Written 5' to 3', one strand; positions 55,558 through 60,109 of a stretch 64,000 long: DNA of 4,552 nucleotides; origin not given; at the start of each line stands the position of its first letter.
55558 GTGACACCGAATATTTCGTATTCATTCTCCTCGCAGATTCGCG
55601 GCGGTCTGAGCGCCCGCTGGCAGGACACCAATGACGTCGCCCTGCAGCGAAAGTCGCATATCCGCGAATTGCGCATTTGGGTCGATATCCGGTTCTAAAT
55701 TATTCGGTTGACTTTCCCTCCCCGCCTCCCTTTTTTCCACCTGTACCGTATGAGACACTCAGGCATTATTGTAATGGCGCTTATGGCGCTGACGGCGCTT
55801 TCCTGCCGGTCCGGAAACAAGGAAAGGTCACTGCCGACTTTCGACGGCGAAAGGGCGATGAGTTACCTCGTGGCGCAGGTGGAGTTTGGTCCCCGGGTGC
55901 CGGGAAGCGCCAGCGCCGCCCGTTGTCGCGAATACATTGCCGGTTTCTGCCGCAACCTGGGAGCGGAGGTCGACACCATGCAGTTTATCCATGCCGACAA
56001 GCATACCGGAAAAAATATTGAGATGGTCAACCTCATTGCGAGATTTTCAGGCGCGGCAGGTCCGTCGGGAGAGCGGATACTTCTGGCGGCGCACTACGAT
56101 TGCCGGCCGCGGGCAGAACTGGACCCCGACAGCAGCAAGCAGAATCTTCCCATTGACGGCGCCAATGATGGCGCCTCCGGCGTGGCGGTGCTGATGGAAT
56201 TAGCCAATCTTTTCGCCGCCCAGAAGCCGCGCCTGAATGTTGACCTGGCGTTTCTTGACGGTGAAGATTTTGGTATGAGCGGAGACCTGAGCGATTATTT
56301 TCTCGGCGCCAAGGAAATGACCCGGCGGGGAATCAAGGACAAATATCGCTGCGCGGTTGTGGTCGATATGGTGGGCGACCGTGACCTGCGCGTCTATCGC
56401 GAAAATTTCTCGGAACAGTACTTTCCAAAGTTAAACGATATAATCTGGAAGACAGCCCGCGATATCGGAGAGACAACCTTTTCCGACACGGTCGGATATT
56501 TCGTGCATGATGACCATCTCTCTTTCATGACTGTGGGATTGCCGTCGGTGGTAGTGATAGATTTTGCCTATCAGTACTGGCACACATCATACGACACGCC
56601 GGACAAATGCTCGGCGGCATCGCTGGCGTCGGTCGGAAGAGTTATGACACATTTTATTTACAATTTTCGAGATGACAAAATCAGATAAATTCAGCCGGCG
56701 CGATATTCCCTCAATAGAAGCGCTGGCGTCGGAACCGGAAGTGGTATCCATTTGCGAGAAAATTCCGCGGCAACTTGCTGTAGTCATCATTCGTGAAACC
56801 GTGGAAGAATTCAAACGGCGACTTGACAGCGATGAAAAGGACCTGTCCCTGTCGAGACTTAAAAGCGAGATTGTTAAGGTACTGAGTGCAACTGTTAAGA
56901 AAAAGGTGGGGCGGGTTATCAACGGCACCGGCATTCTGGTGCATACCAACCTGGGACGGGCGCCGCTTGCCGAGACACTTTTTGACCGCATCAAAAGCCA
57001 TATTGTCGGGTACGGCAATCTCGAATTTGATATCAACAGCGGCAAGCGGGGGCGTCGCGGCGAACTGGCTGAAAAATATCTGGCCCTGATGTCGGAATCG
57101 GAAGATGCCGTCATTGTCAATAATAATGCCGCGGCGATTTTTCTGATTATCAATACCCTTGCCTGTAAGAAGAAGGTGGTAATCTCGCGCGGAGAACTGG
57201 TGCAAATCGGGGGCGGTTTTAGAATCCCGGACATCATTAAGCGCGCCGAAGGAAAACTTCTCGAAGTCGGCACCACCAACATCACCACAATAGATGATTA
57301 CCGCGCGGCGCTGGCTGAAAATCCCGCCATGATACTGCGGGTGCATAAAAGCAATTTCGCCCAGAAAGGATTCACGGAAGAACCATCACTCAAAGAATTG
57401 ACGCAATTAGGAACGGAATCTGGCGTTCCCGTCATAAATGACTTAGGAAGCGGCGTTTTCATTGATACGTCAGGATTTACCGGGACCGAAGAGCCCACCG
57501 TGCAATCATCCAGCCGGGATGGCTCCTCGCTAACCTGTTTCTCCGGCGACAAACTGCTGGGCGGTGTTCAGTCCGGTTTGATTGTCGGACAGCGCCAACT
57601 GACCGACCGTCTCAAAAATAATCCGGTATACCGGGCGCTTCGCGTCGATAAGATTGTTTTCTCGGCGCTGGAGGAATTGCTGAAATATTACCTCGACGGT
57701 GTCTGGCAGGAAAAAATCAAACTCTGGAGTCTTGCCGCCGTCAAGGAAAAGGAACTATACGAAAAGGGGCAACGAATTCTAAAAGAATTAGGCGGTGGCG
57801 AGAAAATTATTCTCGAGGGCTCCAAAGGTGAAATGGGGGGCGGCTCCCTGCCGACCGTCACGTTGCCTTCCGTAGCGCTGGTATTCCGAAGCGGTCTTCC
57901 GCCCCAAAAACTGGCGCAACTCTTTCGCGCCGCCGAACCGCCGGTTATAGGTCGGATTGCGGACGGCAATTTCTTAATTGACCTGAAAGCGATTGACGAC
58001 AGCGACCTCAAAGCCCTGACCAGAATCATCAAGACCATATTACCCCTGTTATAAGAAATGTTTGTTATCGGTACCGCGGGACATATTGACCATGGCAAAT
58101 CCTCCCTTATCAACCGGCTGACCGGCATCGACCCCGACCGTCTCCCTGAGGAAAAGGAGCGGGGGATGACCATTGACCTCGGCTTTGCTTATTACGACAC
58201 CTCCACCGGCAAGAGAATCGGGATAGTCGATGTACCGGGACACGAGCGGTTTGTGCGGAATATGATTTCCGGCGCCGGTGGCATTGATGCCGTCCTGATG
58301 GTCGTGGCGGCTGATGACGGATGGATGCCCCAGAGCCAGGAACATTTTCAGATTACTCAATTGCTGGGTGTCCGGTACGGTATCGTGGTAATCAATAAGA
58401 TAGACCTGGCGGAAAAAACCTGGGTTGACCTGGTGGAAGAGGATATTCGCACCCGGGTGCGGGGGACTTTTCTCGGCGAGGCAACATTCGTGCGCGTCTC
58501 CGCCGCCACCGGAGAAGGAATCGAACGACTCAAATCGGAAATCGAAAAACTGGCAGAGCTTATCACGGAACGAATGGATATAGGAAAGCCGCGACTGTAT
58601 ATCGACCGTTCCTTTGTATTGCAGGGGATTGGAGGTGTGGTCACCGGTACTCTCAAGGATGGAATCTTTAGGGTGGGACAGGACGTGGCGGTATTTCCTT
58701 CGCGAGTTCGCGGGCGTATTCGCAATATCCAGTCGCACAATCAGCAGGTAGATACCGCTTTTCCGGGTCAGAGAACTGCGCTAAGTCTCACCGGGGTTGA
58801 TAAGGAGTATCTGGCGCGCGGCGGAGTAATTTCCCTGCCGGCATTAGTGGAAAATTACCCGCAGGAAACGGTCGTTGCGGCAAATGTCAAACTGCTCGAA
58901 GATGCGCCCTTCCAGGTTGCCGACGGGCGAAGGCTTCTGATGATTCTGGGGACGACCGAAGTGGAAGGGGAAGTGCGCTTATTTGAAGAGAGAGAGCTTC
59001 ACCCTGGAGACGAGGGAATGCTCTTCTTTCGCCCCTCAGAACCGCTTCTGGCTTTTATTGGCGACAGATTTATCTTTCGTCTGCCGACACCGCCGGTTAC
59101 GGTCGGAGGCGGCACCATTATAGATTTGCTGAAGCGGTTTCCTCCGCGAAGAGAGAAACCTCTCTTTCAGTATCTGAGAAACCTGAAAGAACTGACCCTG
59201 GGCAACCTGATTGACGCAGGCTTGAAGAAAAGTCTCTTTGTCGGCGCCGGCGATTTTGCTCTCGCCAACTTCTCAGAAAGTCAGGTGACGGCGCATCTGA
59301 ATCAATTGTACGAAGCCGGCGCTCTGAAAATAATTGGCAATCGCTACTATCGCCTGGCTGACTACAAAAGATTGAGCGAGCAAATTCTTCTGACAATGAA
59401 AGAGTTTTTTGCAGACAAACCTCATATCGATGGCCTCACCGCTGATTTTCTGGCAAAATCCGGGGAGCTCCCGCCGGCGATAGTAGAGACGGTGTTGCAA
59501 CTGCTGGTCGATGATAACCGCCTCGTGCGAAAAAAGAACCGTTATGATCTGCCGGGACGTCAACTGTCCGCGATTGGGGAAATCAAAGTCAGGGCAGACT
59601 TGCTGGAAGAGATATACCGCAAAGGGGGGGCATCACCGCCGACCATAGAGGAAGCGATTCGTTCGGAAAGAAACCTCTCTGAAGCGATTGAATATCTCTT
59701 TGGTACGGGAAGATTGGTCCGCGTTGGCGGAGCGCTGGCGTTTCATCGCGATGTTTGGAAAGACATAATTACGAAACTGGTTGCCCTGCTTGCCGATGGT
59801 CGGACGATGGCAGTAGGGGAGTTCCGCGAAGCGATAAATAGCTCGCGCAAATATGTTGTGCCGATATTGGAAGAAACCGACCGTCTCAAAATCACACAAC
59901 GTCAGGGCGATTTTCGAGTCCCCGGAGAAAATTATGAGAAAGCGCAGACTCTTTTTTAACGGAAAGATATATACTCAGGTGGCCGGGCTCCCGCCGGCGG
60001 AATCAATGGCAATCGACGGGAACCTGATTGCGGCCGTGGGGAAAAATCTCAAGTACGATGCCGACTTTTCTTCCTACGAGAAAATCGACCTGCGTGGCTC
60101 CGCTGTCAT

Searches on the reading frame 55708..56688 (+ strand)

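Call 88: search_protein_families(library=pfam, proteins=[window:55708-56688:+], max_evalue=0.00001)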
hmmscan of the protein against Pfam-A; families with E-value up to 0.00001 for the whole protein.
window:55708-56688:+ (326 aa): 1 family
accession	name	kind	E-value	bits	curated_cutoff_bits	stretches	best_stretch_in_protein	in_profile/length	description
PF04389.22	Peptidase_M28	-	1.9e-30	106.5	21.3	1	108-316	1-192/193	Peptidase family M28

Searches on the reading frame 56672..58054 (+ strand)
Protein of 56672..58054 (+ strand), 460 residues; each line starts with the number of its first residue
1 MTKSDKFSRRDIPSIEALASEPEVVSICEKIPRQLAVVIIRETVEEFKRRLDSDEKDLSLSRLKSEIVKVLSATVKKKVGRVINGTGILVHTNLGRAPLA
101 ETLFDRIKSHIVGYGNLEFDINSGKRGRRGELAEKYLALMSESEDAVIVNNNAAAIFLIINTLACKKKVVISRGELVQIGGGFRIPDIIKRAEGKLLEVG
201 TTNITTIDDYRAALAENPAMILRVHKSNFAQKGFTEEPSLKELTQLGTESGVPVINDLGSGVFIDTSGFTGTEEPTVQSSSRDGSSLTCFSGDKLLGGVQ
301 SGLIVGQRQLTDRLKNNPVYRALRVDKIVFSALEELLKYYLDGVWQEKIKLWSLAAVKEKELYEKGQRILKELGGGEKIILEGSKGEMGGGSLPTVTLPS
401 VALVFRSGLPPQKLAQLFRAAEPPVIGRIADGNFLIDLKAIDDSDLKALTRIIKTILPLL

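Call 102: search_protein_families(library=pfam, proteins=[window:56672-58054:+], max_evalue=0.00001)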
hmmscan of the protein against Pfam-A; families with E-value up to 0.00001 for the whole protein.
window:56672-58054:+ (460 aa): 1 family
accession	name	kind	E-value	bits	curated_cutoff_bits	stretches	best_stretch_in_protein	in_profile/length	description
PF03841.19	SelA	-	8.2e-122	407.2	22.8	1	82-441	1-366/367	L-seryl-tRNA selenium transferase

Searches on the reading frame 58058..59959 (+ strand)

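Call 102: search_protein_families(library=pfam, proteins=[window:58058-59959:+], max_evalue=0.00001)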
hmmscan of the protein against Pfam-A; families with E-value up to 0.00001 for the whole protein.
window:58058-59959:+ (633 aa): 4 families
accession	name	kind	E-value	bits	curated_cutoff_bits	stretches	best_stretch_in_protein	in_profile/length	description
PF00009.33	GTP_EFTU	-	8.7e-35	120.5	26.5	1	3-165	5-185/188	Elongation factor Tu GTP binding domain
PF09107.17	SelB-wing_3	-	1.9e-13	50.2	23.2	1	579-621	4-46/47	Elongation factor SelB, winged helix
PF03144.31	GTP_EFTU_D2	-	4.4e-09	37.1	30.3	1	192-258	1-72/73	Elongation factor Tu domain 2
PF01926.29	MMR_HSR1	-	2.5e-08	34.5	21.9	1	4-102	2-102/113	50S ribosome-binding GTPase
